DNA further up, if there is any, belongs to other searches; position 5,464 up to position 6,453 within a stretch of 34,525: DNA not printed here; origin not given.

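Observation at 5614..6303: YchF-like protein that has lost its GTPase domain but keeps an intact TGS domain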

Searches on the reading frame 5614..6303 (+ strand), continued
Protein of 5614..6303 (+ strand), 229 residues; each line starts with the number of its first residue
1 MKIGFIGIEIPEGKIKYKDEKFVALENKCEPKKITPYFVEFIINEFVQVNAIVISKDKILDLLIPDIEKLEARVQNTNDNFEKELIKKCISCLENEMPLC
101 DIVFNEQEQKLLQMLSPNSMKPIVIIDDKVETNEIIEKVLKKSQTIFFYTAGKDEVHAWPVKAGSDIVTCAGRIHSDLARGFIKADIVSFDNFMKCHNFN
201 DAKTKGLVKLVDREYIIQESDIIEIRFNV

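Call 13: find_encoding_contigs(protein=P0003, flank=6000, max_places=2)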
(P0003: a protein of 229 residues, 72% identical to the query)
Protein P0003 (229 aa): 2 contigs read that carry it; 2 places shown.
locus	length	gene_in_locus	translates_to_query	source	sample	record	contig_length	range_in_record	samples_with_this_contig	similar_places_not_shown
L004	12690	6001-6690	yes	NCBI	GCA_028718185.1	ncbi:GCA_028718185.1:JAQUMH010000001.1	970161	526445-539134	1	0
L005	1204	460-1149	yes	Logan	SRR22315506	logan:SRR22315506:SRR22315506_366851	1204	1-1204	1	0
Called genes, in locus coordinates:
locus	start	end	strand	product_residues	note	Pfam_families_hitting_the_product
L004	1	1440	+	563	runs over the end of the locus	PF02554:CstA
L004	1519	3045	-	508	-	PF03023:MurJ, PF01554:MatE (weak)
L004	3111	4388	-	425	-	PF01408:GFO_IDH_MocA, PF22725:GFO_IDH_MocA_C3 (weak)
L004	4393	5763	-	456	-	PF00202:Aminotran_3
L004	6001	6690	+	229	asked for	PF06071:YchF-GTPase_C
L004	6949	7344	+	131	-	PF13279:4HBT_2, PF03061:4HBT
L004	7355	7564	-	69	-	PF00881:Nitroreductase (weak)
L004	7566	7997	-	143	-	PF00881:Nitroreductase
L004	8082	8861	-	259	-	PF02698:DUF218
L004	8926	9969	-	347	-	PF01408:GFO_IDH_MocA, PF22725:GFO_IDH_MocA_C3, PF02894:GFO_IDH_MocA_C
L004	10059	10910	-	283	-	PF01261:AP_endonuc_2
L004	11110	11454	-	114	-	-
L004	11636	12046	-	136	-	PF00072:Response_reg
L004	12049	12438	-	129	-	PF00072:Response_reg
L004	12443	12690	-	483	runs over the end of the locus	PF00672:HAMP (weak), PF00512:HisKA, PF02518:HATPase_c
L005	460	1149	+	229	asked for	PF06071:YchF-GTPase_C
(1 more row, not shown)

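Call 18: find_related_loci(query=A2, collection=genome_contigs, flank=10000)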
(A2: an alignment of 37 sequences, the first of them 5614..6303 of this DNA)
Query A2 (229 aa) in genome_contigs; peptide patterns used: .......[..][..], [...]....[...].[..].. (x = any residue, [..] = any of these).
600 stretches matched a pattern (row limit reached: there are more); 595 encode a relative of the query (tblastn E <= 1e-3); the best 80 are kept; 80 distinct loci.
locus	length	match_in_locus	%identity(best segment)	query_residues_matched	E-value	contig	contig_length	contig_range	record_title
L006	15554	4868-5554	83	1-229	2e-129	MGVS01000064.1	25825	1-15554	MAG: Elusimicrobia bacterium RIFOXYD2_FULL_34_15 rifoxyd2_full_scaffold_296, whole genome shotgun sequence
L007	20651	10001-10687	70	1-229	1e-106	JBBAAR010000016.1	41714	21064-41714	MAG: Elusimicrobiota bacterium isolate SO_2017_GW3_47 scaffold_667_c1_OW296A_2017, whole genome shotgun sequence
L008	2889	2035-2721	69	1-229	5e-109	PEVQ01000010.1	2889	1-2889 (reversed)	MAG: Elusimicrobia bacterium CG06_land_8_20_14_3_00_38_11 CG06_land_8_20_14_3.00_150_scaffold_32952_c, whole genome shot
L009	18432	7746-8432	60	1-229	1e-93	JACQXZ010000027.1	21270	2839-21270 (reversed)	MAG: Actinomycetota bacterium isolate NC_groundwater_1528_Pr4_S-0.65um_37_9 SR1-18-Sp65_coassembly_scaffold_37054, whole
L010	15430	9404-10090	57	1-229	1e-91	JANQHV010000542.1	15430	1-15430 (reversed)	MAG: SAR324 cluster bacterium isolate PL24a_bin.25 k99_5216984, whole genome shotgun sequence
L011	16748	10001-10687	59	1-229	7e-91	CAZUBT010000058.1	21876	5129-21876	MAG TPA_asm: uncultured Desulfobacterales bacterium isolate SRP302447_co1_423 genome assembly, contig: NODE_6394_length_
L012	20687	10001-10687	59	1-229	2e-90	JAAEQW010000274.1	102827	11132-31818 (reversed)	MAG: Candidatus Omnitrophota bacterium isolate Gpa_28 GpaG_CONTIG3968216, whole genome shotgun sequence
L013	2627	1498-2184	58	1-229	6e-93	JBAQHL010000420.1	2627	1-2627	MAG: Desulfobaccales bacterium isolate MFD09338_ilm_asm_bin2 k127_182935, whole genome shotgun sequence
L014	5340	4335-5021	58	1-229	1e-89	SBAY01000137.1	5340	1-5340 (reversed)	MAG: Nitrospira sp. isolate Bin_21_1 Hy_contig18994, whole genome shotgun sequence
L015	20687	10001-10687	55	1-229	5e-89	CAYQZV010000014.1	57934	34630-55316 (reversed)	MAG TPA_asm: uncultured bacterium isolate SRP167671_co2_176 genome assembly, contig: NODE_668_length_57934_cov_22.632164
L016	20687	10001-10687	57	1-229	5e-89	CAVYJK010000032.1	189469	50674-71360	MAG: uncultured delta proteobacterium isolate MFD01299.bin.2.17 genome assembly, contig: contig_7812, whole genome shotg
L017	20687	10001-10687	57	1-229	8e-89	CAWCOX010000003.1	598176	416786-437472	MAG: uncultured delta proteobacterium isolate MFD09286.bin.4.273 genome assembly, contig: contig_20339, whole genome sho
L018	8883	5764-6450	57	1-229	1e-88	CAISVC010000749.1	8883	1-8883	MAG: uncultured Fibrobacteres bacterium isolate AlinenSedimentsD2_bin-1055 genome assembly, contig: bin-1055:749/752, wh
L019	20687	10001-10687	57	1-229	7e-88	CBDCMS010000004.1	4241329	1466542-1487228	MAG: Acidobacteriota bacterium isolate d2208f9c-dc62-4c60-9894-974f31c88c53 genome assembly, contig: contig_4, whole gen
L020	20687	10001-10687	56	1-229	6e-88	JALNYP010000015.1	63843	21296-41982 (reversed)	MAG: Syntrophobacterales bacterium isolate SO_2017_GW1 bin 185 NODE_2523_length_63843_cov_1.504787_OW334_2017, whole gen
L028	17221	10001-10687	57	1-229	9e-85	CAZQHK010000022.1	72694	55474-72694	MAG TPA_asm: uncultured bacterium isolate SRP308112_co1_304 genome assembly, contig: NODE_272_length_72694_cov_18.763034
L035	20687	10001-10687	54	1-229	2e-83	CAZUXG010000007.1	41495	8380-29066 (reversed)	MAG TPA_asm: uncultured Thermodesulfobacteriota bacterium isolate SRP191223_co2_306 genome assembly, contig: NODE_230_le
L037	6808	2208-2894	54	1-229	5e-83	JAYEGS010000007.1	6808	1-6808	MAG: Pseudomonadota bacterium isolate MAG240 MAG240_7, whole genome shotgun sequence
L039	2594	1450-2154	51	1-229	1e-82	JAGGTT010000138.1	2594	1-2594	MAG: Candidatus Tharpella sp. isolate AUK055 PB_MBMC_009_c_000000000232, whole genome shotgun sequence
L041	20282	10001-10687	52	1-229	9e-81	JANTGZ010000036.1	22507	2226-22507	MAG: Thermodesulfobacteriota bacterium isolate bin10093 c_000000001914, whole genome shotgun sequence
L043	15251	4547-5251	51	1-229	2e-79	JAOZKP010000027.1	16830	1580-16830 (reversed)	MAG: bacterium isolate GMC10.concoct.104_sub NODE_2068_length_16830_cov_16.963875, whole genome shotgun sequence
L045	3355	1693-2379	53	1-229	3e-79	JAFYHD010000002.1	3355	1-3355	Bacterium isolate RGIG7086 Sheep_Rumen.Co__c2168, whole genome shotgun sequence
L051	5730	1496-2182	54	1-229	4e-74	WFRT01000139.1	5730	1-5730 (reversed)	MAG: Proteobacteria bacterium isolate S015_20 k151_168659, whole genome shotgun sequence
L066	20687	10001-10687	47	1-229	6e-62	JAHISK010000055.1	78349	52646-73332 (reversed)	MAG: Candidatus Omnitrophota bacterium isolate MM_PC_MetaG.mb.171 MM_PC_MetaG.mb.171_k141_721150, whole genome shotgun s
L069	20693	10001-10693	44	1-229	2e-59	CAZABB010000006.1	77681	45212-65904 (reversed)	MAG TPA_asm: uncultured Planctomycetia bacterium isolate SRP141376_co2_336 genome assembly, contig: NODE_829_length_7768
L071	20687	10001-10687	46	1-229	8e-58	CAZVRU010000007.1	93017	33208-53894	MAG TPA_asm: uncultured Planctomycetia bacterium isolate binchicken_co379_32 genome assembly, contig: NODE_166_length_93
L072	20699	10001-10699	33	1-229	7e-32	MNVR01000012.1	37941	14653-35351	MAG: Candidatus Omnitrophica bacterium CG1_02_44_16 cg1_0.2_scaffold_637_c, whole genome shotgun sequence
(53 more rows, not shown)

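Call 24: predict_structure(alignment_id=A2)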
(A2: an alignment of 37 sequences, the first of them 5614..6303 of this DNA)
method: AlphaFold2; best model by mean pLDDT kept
length: 229 residues; sequences in the alignment: 37
mean_pLDDT: 94.6   pTM: 0.87
mean pLDDT of the five models: 94.6, 93.1, 93.1, 92.9, 91.9
residues with pLDDT >= 90: 208; 70-90: 20; 50-70: 1; < 50: 0
segments of 3 or more residues with pLDDT < 50: none
pLDDT, mean of each block of 10 residues (from residue 1): 95 96 97 97 96 96 97 94 96 97 95 94 93 97 97 96 94 84 92 94 95 94 87
secondary structure, 60 per line:
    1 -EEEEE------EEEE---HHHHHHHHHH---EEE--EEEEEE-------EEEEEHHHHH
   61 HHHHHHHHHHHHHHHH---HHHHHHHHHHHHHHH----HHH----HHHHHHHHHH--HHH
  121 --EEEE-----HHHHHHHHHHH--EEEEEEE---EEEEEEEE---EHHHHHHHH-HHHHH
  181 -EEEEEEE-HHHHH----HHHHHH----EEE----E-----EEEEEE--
elements in order: E2-6 E13-16 H20-29 E33-35 E38-43 E51-55 H56-76 H80-94 H106-115 E123-126 H132-142 E145-151 E155-162 H167-174 H176-180 E182-188 H190-194 H199-204 E209-211 E222-227

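Call 26: search_protein_representatives(alignment_id=A2)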
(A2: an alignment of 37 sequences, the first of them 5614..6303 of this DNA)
Query: 37 sequences, 229 profile positions. Proteins with E-value up to 0.001 (for the whole library): 6380; up to 1e-10: 3790; up to 1e-30: 118. The best 150 are listed.
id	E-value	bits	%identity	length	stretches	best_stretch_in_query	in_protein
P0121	4.9e-101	353.4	-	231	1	1-229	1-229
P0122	1.0e-96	339.2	-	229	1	1-229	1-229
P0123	3.8e-89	314.5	-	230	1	1-229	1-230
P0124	4.5e-78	278.3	-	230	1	1-229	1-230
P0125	3.7e-77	275.3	-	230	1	1-229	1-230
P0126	1.5e-75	270.0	-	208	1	24-229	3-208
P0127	1.6e-74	266.6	-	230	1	1-229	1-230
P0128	5.3e-73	261.7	-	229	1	1-229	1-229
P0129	4.8e-67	242.2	-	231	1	1-229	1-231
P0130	4.9e-61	222.5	-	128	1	103-229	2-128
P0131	1.1e-59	218.2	-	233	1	1-163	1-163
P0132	1.2e-59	217.9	-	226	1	1-227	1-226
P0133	3.7e-54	200.0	-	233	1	1-229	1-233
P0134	4.5e-54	199.8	-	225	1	12-229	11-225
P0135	1.2e-53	198.4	-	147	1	48-185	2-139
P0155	3.5e-38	147.8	-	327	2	136-229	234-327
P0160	2.3e-36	141.8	-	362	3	129-229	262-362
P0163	4.5e-36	140.8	-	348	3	134-229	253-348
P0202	3.8e-32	128.0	-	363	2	131-229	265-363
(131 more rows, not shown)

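Call 27: fold_search(model_id=the predicted structure, library=pdb)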
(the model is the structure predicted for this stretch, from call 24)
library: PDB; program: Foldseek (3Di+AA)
matches with E <= 10: 546; with E <= 0.001: 16
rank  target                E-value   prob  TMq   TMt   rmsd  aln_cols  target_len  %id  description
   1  1jal_B                1.4e-19  1.00  0.75  0.53   6.2       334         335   20  YCHF PROTEIN (HI0393) (released 2003-03-25)
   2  7y9i                  1.7e-19  1.00  0.75  0.50   7.1       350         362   19  Complex structure of AtYchF1 with ppGpp (released 2023-07-12)
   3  1jal_A                1.7e-19  1.00  0.78  0.53   5.3       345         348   19  YCHF PROTEIN (HI0393) (released 2003-03-25)
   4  5ee3_A                4.7e-19  1.00  0.79  0.53   5.5       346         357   19  COMPLEX STRUCTURE OF OSYCHF1 WITH AMP-PNP (released 2016-02-24)
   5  5ee9_B                5.0e-19  1.00  0.80  0.53   5.2       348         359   19  Complex structure of OSYCHF1 with GMP-PNP (released 2016-02-24)
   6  2dwq_B                2.7e-18  1.00  0.80  0.56   4.8       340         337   20  Thermus thermophilus YchF GTP-binding protein (released 2007-02-16)
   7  5ee1                  4.0e-18  1.00  0.74  0.49   6.2       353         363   19  Crystal structure of OsYchF1 at pH 7.85 (released 2016-02-24)
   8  5ee9_A                4.5e-18  1.00  0.78  0.52   5.6       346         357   20  Complex structure of OSYCHF1 with GMP-PNP (released 2016-02-24)
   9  5ee3_B                9.5e-18  1.00  0.79  0.52   5.8       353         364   19  COMPLEX STRUCTURE OF OSYCHF1 WITH AMP-PNP (released 2016-02-24)
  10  2dwq_A                1.1e-17  1.00  0.79  0.53   4.8       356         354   18  Thermus thermophilus YchF GTP-binding protein (released 2007-02-16)
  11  8kie_y                2.1e-17  1.00  0.81  0.53   5.6       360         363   19  Structure of YchF with 50S ribosomal subunit (local map) (released 2024-08-28)
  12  2dby                  2.6e-17  1.00  0.77  0.52   5.1       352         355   18  Crystal structure of the GTP-binding protein YchF in complexed with GDP (released 2006-06-16)
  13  5ee0                  9.0e-17  1.00  0.74  0.50   5.4       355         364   19  Crystal structure of OsYchF1 at pH 6.5 (released 2016-02-24)
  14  1ni3                  3.8e-16  1.00  0.82  0.52   4.4       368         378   16  Structure of the Schizosaccharomyces pombe YchF GTPase (released 2003-01-07)
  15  2ohf                  1.2e-15  1.00  0.82  0.59   3.8       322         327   20  Crystal structure of human OLA1 in complex with AMPPCP (released 2007-04-24)
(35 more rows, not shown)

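Call 37: search_protein_families(library=pfam, alignment_id=A5, max_evalue=0.00001)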
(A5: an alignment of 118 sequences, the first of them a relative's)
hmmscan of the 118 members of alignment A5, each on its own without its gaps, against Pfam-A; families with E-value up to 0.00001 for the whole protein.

A. member 1, L004:4393-5760:- (455 aa): 1 family
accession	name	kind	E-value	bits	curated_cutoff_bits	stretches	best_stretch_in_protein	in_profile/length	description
PF00202.27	Aminotran_3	-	5.1e-85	286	30.5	1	48-448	9-402/403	Aminotransferase class-III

B. families by the number of members that match (of 118 scanned): 135 families (the first 25 are shown)
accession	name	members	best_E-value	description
PF00005.33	ABC_tran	5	1.1e-54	ABC transporter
PF00679.30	EFG_C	5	9.3e-31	Elongation factor G C-terminus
PF13304.12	AAA_21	5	3e-18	AAA domain, putative AbiEii toxin, Type IV TA system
PF12848.13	ABC_tran_Xtn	5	1.3e-15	ABC transporter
PF22042.2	EF-G_D2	5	3.1e-14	Elongation factor G domain 2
PF02463.25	SMC_N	5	4.9e-09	RecF/RecN/SMC N terminal domain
PF01808.24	AICARFT_IMPCHas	4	1.3e-110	AICARFT/IMPCHase bienzyme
PF00009.33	GTP_EFTU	4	6.6e-59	Elongation factor Tu GTP binding domain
PF03764.24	EFG_IV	4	3.2e-48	Elongation factor G, domain IV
PF14492.12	EFG_III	4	8.8e-32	Elongation Factor G, domain III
PF02142.27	MGS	4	1.6e-22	MGS-like domain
PF03144.31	GTP_EFTU_D2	4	1.1e-09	Elongation factor Tu domain 2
PF01136.24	Peptidase_U32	3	3.8e-77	Peptidase family U32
PF01729.25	QRPTase_C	3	8.5e-60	Quinolinate phosphoribosyl transferase, C-terminal domain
PF01738.24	DLH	3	6.2e-51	Dienelactone hydrolase family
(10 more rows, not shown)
